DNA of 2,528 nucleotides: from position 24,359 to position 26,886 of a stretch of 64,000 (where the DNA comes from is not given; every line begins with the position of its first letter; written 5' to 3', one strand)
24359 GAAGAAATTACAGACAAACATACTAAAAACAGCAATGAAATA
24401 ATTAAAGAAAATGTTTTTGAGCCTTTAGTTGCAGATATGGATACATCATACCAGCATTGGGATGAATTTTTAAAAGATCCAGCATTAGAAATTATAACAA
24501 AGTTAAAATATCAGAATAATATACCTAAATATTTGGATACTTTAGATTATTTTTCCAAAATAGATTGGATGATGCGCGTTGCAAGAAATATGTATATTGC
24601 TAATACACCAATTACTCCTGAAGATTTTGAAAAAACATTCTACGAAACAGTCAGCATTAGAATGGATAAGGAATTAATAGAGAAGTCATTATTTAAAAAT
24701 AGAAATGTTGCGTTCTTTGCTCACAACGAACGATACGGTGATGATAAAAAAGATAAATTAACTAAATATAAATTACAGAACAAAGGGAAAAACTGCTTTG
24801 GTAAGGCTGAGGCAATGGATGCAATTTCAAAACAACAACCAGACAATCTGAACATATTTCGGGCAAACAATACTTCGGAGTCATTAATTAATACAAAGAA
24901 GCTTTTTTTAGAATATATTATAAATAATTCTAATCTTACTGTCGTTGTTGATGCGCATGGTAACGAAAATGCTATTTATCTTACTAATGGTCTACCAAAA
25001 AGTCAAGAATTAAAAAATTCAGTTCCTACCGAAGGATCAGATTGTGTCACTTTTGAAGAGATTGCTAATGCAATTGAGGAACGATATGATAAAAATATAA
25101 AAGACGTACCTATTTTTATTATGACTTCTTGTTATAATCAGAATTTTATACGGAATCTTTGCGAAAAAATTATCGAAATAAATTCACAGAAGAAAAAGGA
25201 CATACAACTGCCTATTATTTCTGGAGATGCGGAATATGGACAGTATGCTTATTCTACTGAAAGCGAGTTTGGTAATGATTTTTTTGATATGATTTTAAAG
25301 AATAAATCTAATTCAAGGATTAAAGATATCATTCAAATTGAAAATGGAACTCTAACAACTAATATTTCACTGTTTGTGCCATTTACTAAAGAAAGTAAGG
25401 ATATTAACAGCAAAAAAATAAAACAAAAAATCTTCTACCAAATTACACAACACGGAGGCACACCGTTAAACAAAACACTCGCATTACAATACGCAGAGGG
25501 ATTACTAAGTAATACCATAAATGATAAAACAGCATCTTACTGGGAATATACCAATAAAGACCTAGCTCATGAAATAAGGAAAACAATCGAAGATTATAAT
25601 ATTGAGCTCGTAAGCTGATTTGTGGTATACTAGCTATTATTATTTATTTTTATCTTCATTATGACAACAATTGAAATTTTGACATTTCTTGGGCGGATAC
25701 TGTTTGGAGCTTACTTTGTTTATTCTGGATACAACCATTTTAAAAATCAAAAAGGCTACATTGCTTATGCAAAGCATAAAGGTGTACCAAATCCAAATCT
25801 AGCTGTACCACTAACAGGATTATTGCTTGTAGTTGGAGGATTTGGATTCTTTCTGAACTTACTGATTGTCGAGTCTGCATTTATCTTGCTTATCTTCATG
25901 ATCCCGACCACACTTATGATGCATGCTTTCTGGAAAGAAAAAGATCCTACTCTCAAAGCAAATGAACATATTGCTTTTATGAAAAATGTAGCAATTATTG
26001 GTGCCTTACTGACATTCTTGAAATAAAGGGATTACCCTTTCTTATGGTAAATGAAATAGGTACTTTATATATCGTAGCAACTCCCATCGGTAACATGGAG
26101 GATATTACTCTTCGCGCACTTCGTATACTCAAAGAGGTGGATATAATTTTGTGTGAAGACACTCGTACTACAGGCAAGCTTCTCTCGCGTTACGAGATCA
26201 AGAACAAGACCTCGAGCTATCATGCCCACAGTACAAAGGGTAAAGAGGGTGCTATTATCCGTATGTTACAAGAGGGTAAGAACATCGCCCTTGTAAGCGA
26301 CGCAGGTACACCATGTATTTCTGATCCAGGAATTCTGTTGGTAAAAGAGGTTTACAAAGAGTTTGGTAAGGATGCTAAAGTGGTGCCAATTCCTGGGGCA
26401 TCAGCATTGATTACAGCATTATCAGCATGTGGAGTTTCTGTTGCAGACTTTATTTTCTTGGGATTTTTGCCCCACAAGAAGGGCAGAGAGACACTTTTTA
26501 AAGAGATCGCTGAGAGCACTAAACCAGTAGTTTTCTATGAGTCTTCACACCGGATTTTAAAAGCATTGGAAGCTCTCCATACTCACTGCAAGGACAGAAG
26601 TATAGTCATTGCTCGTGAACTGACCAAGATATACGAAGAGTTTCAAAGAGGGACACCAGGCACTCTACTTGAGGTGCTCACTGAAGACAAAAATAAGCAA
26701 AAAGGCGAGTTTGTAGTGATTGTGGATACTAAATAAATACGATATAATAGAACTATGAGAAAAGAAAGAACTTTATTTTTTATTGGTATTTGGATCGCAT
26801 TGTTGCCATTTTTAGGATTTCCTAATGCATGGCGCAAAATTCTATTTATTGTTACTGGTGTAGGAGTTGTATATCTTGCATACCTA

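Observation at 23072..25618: AT-rich 848-aa orphan protein with a C-terminal caspase/CHAT-like His…Cys core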

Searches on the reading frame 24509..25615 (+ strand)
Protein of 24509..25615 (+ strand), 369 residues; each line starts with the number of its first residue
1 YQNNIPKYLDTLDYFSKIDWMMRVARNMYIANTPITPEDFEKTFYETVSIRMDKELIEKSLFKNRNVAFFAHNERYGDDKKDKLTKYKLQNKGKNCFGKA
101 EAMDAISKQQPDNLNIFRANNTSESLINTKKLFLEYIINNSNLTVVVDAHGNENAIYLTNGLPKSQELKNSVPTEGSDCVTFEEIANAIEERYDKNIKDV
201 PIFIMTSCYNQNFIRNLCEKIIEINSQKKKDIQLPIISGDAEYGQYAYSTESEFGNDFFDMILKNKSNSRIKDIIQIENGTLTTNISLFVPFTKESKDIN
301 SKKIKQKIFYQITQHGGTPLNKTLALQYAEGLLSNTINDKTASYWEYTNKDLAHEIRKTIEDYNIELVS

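Call 48: search_solved_structures(query=A2, max_evalue=10, show_alignments=3)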
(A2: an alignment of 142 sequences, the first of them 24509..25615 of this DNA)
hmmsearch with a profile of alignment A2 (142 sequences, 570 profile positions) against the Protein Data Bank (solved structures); distinct sequences matched with E-value up to 10: 14.
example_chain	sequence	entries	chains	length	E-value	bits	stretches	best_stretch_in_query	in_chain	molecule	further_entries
5afr_A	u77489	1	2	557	0.18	14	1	80-297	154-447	DYNEIN HEAVY CHAIN, CYTOPLASMIC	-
2ako_A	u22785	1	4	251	0.38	12.9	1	155-251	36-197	Glutamate 5-kinase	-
6xh5_A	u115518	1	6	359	0.71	12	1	19-143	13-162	helical fusion design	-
9d92_A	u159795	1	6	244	1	11.5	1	52-176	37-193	Z4 c3i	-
5i4z_A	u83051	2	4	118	1.3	11.2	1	269-307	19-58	Myc proto-oncogene protein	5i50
8fbk_A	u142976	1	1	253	2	10.5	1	28-172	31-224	KWOCA_65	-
9exz_A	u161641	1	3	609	2.1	10.4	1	111-238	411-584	DE NOVO PROTEIN P600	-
8qad_A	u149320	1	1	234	2.3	10.3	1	42-241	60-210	sc-apCC-6-LLIA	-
3ied_A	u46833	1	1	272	2.6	10.1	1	270-370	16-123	Heat shock protein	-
6au1_A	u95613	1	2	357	3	9.9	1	222-276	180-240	Putative hemin storage protein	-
9r1o_A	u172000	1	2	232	4.1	9.5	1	54-154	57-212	sc-apCC-6-DPH-NR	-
8oyy_A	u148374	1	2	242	7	8.7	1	9-138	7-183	De novo designed soluble GPCR-like protein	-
8fbj_A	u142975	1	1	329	7.1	8.7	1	33-220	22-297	KWOCA_60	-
9uvz_A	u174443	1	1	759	8.5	8.4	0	23-222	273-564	Lysophosphatidic acid receptor 2,ARK1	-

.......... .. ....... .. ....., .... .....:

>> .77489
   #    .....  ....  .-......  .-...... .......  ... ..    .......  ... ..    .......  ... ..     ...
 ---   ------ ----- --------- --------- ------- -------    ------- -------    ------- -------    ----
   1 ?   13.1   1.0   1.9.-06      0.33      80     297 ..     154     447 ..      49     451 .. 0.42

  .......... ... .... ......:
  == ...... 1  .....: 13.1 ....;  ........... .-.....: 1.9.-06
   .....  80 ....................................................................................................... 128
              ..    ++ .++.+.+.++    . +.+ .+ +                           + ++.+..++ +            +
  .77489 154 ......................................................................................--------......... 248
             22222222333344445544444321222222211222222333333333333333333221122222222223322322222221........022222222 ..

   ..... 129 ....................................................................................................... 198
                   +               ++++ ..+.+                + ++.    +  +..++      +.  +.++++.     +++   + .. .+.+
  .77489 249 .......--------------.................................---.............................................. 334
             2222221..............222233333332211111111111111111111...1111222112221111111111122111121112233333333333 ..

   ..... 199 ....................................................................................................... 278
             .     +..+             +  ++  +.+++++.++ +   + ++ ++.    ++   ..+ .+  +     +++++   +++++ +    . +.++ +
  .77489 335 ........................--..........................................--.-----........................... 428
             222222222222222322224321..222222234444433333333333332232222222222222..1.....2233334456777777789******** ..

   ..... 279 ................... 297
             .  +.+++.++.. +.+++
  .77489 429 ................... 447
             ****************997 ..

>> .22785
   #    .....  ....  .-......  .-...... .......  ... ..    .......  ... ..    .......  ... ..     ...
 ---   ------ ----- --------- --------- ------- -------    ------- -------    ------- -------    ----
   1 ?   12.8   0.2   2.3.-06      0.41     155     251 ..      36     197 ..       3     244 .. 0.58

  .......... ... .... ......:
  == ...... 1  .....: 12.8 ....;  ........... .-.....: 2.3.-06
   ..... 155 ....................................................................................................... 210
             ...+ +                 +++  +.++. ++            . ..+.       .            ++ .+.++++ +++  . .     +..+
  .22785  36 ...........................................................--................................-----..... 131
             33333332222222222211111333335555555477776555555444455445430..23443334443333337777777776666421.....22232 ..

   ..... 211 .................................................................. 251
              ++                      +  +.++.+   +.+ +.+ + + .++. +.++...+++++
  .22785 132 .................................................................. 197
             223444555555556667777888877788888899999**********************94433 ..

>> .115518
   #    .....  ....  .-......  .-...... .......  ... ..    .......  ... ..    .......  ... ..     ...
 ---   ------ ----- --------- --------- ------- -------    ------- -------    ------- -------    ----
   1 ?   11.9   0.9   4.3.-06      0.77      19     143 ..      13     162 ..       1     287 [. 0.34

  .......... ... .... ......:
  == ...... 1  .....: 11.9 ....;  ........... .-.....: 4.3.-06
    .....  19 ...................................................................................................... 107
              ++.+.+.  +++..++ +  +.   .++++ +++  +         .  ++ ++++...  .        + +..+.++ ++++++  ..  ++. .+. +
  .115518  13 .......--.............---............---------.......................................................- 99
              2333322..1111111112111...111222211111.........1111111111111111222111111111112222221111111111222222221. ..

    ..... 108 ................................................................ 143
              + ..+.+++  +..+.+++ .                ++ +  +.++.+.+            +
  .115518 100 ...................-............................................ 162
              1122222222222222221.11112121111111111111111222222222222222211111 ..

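Call 50: find_homologous_proteins(query=A2, max_evalue=0.00001)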
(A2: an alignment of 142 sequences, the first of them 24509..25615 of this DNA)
Query A2 (142 sequences) (369 aa, profile of the alignment): 12 proteins with E <= 0.00001 among 8000 candidates.
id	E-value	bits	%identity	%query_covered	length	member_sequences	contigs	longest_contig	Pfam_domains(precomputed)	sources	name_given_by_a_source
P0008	1.3e-113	399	38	95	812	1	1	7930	-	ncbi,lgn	-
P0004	3.7e-111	391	60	100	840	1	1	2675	-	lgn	-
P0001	2.3e-109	385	100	100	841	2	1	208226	-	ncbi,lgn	-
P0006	2.3e-108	382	49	98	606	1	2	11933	-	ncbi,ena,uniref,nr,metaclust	ncbi:MAG: hypothetical protein US50_C0021G0004 [Candidatus Nomurabacteria bacterium GW2011_GWB1_37_5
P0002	1.9e-107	379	62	98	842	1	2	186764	-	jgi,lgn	jgi:hypothetical protein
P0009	2.3e-107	379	41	96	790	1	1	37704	-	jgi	jgi:hypothetical protein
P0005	8.8e-107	377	54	98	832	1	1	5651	-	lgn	-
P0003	1.9e-106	376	63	98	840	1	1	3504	-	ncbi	-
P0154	4.0e-98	348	39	97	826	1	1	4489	-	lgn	-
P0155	6.6e-92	327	36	98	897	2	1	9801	-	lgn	-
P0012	9.6e-91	324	44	98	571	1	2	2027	-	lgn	-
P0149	4.7e-76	275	26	73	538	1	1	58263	-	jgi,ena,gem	-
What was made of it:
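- Tried and rejected: The second word-indexed homolog search, with the profile, was limited by the candidate cap (12 hits, call 50).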

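Call 56: predict_structure(alignment_id=A2)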
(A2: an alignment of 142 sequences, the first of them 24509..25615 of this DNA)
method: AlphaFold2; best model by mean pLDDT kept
length: 369 residues; sequences in the alignment: 142
mean_pLDDT: 91.0   pTM: 0.83
mean pLDDT of the five models: 91.0, 90.7, 90.4, 90.3, 90.3
residues with pLDDT >= 90: 266; 70-90: 78; 50-70: 21; < 50: 4
segments of 3 or more residues with pLDDT < 50: 315-318
pLDDT, mean of each block of 10 residues (from residue 1): 79 87 93 94 95 96 99 93 91 96 98 98 94 98 98 96 62 78 98 98 97 97 97 98 88 94 97 90 87 93 95 63 80 92 84 89 83
secondary structure, 60 per line:
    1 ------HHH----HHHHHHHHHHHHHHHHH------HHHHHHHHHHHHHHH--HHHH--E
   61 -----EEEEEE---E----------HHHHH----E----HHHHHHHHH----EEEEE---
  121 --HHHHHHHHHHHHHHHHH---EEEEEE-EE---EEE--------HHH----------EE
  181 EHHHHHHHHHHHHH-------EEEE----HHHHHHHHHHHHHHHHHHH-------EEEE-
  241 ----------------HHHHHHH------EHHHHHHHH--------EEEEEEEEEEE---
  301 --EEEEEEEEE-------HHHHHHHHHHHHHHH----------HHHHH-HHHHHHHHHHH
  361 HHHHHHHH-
elements in order: H14-30 H37-51 H54-57 E66-71 H86-90 H100-108 E113-117 H123-139 E143-148 E155-157 E179-181 H182-194 E202-205 H210-228 E236-239 H257-263 H271-278 E287-297 E303-311 H319-333 H344-348 H350-368
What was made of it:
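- On MEROPS clan CD (caspase-hemoglobinase fold peptidases): The model has pLDDT 91 (call 56).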

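Call 60: fold_search(model_id=the predicted structure, library=pdb)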
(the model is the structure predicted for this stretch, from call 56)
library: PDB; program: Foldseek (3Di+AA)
matches with E <= 10: 976; with E <= 0.001: 13
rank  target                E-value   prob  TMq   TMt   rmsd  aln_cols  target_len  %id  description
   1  2fun_D                1.4e-04  1.00  0.36  0.51  13.7       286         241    9  alternative p35-caspase-8 complex (released 2006-06-27)
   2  1i4e_B                1.7e-04  1.00  0.35  0.51  13.8       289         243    9  CRYSTAL STRUCTURE OF THE CASPASE-8/P35 COMPLEX (released 2001-03-28)
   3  4n6o_A                1.8e-04  1.00  0.38  0.52   5.5       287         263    8  Crystal structure of reduced legumain in complex with cystatin E/M (released 2015-02-11)
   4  4nok                  2.6e-04  1.00  0.38  0.35  17.1       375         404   11  Crystal structure of proenzyme asparaginyl endopeptidase (AEP)/Legumain at pH 7.5 (released 2014-02-19)
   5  7fql_E                3.3e-04  1.00  0.38  0.51   6.0       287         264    9  Crystal Structure of human Legumain in complex with (2S)-N-[(1S)-3-amino-1-cyano-3-oxopropyl]-1-[1-[4-[(2,4-difluoroph (released 2023-10-11)
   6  4fgu_A                4.9e-04  0.99  0.34  0.31  18.6       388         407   12  Crystal structure of prolegumain (released 2013-07-03)
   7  4awb_A                5.6e-04  1.00  0.39  0.53   5.1       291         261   10  Crystal structure of active legumain in complex with AAN-CMK (released 2013-06-26)
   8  7wld_K                5.6e-04  1.00  0.28  0.30   9.7       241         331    9  Cryo-EM structure of the human glycosylphosphatidylinositol transamidase complex at 2.53 Angstrom resolution (released 2022-04-27)
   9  4fgu_B                7.5e-04  1.00  0.36  0.33  17.2       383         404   11  Crystal structure of prolegumain (released 2013-07-03)
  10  6azt_A                7.9e-04  1.00  0.30  0.39   6.6       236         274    8  Asparaginyl endopeptidase 1 bound to AAN peptide, a tetrahedral intermediate (released 2018-02-07)
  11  4awb_B                8.9e-04  1.00  0.30  0.40   8.7       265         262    9  Crystal structure of active legumain in complex with AAN-CMK (released 2013-06-26)
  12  4nom                  8.9e-04  0.99  0.36  0.33  18.6       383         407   11  Crystal structure of asparaginyl endopeptidase (AEP)/Legumain activated at pH 4.5 (released 2014-02-19)
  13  7ux2_A                9.5e-04  1.00  0.32  0.13  10.6       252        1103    9  cryo-EM structure of the Raptor-TFEB-Rag-Ragulator complex (released 2022-11-30)
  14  7xn5_A                1.4e-03  1.00  0.34  0.53  11.9       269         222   10  Cryo-EM structure of CopC-CaM-caspase-3 with ADPR (released 2022-12-14)
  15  4nol_A                1.6e-03  0.99  0.37  0.36  18.0       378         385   12  Crystal structure of proenzyme asparaginyl endopeptidase (AEP)/Legumain mutant D233A at pH 7.5 (released 2014-02-19)
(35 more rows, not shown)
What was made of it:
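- On MEROPS clan CD (caspase-hemoglobinase fold peptidases): Foldseek agrees (call 60).
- Foldseek against the PDB agrees (call 60).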

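Call 79: find_related_loci(query=A5, collection=viral_contigs, flank=8000)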
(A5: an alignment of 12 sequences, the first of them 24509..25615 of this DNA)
Query A5 (369 aa) in viral_contigs; peptide patterns used: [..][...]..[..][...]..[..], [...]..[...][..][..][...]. (x = any residue, [..] = any of these).
138 stretches matched a pattern, but none encodes a relative of the query by tblastn (E <= 1e-3).
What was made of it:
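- No viral contigs were found with the patterns used (call 79).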

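Call 80: find_related_loci(query=A5, collection=metagenome_contigs, flank=8000)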
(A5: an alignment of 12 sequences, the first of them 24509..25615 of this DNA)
Query A5 (369 aa) in metagenome_contigs; peptide patterns used: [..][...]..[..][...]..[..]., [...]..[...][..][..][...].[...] (x = any residue, [..] = any of these).
494 stretches matched a pattern; 2 encode a relative of the query (tblastn E <= 1e-3); 2 distinct loci.
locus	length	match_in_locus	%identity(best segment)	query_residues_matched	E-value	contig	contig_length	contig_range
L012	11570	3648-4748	49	1-362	3e-111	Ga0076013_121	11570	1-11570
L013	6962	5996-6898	38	6-314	2e-59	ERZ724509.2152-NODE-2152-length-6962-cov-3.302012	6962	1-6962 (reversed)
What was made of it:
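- Tried and rejected: With a closer alignment it returned no viral contigs and only two metagenome loci (calls 79, 80).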

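Call 97: fold_search(model_id=the predicted structure, library=viral)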
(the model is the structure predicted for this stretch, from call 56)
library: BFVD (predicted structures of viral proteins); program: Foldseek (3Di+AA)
matches with E <= 10: 866; with E <= 0.001: 1
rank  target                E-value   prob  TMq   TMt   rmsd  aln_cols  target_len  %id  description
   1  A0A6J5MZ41            3.2e-04  0.51  0.16  0.11  24.9       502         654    9  Prim_Pol domain containing protein [uncultured Caudovirales phage]
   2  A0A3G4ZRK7            1.3e-03  0.99  0.34  0.33   8.6       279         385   10  Peptidase C14 caspase domain-containing protein [Dasosvirus sp.]
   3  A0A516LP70            1.4e-03  0.51  0.21  0.18  25.7       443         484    8  (no name in the UniProt tables at hand)
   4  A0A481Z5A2            1.8e-03  0.99  0.33  0.28  13.2       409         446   10  Peptidase C14 caspase domain-containing protein [Pithovirus LCPAC202]
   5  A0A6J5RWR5            3.2e-03  0.28  0.17  0.12  24.1       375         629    9  Prim_Pol domain containing protein [uncultured Caudovirales phage]
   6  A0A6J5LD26            5.2e-03  0.23  0.16  0.10  21.6       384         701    8  RepA RecA-family ATPase [uncultured Caudovirales phage]
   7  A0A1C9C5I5            6.2e-03  0.98  0.31  0.44   7.5       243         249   12  Putative metacaspase [Heterosigma akashiwo virus 01]
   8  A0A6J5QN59            7.4e-03  0.23  0.18  0.12  21.2       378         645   11  Primase, C-terminal 2 [uncultured Caudovirales phage]
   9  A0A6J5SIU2            7.9e-03  0.13  0.14  0.08  25.0       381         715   10  AAA domain containing protein [uncultured Caudovirales phage]
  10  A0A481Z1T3            1.9e-02  0.57  0.21  0.30   9.0       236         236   12  Peptidase C14 caspase domain-containing protein [Mimivirus LCMiAC01]
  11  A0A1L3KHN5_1          2.6e-02  0.09  0.13  0.07  27.6       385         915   10  (no name in the UniProt tables at hand)
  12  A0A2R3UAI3            3.7e-02  0.12  0.18  0.16  23.9       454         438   10  (no name in the UniProt tables at hand)
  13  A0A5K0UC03            3.9e-02  0.41  0.29  0.26  19.1       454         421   11  Peptidase C14 caspase domain-containing protein [Yasminevirus sp. GU-2018]
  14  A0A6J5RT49            4.1e-02  0.23  0.21  0.13  18.6       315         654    6  Prim_Pol domain containing protein [uncultured Caudovirales phage]
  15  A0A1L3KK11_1          7.0e-02  0.09  0.15  0.06  20.7       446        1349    8  (no name in the UniProt tables at hand)
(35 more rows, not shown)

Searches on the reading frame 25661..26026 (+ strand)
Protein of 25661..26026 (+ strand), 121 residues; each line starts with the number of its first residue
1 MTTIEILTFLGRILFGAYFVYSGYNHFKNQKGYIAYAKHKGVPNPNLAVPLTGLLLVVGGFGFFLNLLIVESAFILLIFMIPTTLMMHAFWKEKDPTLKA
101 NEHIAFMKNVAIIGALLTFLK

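Call 6: search_protein_families(library=pfam, proteins=[window:25661-26026:+], max_evalue=0.01)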
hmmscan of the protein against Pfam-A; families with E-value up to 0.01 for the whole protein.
window:25661-26026:+ (121 aa): 4 families
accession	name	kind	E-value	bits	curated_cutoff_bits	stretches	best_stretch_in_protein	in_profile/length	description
PF07681.17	DoxX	-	6.5e-13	49.6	23.6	1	8-89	2-85/85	DoxX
PF05514.17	HR_lesion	-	3.7e-08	34.1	22.6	1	59-120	76-136/138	HR-like lesion-inducing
PF15111.12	TMEM101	-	0.00048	20.2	27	1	6-118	134-248/252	TMEM101 protein family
PF07291.16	MauE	-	0.00088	20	27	1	5-83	2-86/128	Methylamine utilisation protein MauE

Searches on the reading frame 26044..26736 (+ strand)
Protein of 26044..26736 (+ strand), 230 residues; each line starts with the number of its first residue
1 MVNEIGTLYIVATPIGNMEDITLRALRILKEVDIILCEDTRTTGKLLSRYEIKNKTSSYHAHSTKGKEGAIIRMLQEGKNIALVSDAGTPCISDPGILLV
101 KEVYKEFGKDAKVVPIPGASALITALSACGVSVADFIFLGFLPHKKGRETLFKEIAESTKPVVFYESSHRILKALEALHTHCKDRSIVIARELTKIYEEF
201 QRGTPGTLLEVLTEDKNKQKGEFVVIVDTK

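Call 6: search_protein_families(library=pfam, proteins=[window:26044-26736:+], max_evalue=0.01)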
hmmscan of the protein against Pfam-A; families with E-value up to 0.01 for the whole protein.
window:26044-26736:+ (230 aa): 1 family
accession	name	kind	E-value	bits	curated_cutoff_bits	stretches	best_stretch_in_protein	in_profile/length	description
PF00590.25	TP_methylase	-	4.5e-31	108.9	27.8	1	7-206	1-209/212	Tetrapyrrole (Corrin/Porphyrin) Methylases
